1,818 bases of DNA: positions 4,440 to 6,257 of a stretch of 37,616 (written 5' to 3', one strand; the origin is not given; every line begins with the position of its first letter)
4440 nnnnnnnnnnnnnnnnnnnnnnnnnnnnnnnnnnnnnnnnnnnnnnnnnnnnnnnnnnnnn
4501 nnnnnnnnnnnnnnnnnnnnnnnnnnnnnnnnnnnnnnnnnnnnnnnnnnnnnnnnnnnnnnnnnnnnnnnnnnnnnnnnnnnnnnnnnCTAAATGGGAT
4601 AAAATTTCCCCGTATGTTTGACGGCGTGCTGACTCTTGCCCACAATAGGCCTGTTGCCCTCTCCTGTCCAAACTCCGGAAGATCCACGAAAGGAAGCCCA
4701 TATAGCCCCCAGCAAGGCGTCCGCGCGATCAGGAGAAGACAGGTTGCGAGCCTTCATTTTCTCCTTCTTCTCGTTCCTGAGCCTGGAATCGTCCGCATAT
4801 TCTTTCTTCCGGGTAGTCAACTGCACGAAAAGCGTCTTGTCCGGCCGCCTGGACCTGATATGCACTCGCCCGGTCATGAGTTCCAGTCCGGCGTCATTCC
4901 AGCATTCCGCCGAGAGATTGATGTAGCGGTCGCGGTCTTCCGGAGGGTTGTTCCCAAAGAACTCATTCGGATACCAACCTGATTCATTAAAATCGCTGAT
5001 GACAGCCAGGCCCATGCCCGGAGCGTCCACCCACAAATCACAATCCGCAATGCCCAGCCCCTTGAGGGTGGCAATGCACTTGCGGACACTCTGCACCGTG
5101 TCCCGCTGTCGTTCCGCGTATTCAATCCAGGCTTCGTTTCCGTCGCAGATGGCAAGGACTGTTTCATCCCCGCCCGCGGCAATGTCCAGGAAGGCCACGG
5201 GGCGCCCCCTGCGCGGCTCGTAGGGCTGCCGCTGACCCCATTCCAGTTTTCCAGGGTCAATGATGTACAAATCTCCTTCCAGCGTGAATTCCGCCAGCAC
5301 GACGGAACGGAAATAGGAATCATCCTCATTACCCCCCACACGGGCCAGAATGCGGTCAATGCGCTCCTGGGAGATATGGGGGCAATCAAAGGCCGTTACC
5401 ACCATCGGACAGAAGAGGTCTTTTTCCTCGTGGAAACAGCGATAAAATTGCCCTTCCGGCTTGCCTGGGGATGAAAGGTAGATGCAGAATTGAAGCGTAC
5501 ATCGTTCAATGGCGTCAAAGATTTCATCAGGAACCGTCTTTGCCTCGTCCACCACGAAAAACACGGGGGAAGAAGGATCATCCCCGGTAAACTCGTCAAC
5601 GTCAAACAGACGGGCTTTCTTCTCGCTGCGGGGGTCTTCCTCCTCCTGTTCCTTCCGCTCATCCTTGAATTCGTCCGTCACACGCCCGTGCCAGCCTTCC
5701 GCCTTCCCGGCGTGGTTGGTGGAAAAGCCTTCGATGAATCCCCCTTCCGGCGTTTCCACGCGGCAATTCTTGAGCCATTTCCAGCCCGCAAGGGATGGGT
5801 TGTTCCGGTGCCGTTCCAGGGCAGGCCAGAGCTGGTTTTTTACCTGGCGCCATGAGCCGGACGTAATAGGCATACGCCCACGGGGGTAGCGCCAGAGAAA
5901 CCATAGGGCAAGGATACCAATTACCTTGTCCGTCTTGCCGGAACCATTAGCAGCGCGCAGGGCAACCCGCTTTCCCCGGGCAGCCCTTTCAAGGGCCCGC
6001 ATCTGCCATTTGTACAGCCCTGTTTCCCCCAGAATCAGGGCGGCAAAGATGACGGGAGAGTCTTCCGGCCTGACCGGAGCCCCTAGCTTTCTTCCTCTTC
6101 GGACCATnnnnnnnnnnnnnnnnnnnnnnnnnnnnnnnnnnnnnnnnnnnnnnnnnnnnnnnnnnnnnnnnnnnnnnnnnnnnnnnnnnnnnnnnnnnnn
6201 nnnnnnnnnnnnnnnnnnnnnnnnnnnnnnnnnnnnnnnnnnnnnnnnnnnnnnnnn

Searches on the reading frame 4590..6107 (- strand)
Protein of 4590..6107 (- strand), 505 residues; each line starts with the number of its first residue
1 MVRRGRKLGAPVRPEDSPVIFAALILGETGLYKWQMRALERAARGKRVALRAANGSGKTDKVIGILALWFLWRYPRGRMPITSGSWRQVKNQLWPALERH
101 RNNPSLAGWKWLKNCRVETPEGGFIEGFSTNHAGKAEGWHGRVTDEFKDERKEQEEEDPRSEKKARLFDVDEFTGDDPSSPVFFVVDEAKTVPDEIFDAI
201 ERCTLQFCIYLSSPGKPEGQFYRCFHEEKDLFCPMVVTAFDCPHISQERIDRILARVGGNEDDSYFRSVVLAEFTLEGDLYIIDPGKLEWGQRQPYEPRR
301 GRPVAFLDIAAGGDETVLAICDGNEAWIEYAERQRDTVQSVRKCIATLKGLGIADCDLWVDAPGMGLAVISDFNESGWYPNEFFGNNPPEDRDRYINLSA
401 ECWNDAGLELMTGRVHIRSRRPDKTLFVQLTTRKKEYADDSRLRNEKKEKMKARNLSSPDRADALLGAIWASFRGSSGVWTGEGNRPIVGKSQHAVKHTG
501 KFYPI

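Call 41: search_protein_families(library=phrogs, proteins=[window:4590-6107:-], max_evalue=0.00001)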
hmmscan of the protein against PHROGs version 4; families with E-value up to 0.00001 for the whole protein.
window:4590-6107:- (505 aa): 2 families
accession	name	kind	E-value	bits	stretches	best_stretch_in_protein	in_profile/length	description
phrog_2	-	head and packaging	1.1e-20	75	1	29-478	264-597/807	terminase large subunit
phrog_5902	-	unknown function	4.5e-16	60.1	1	182-283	157-267/359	-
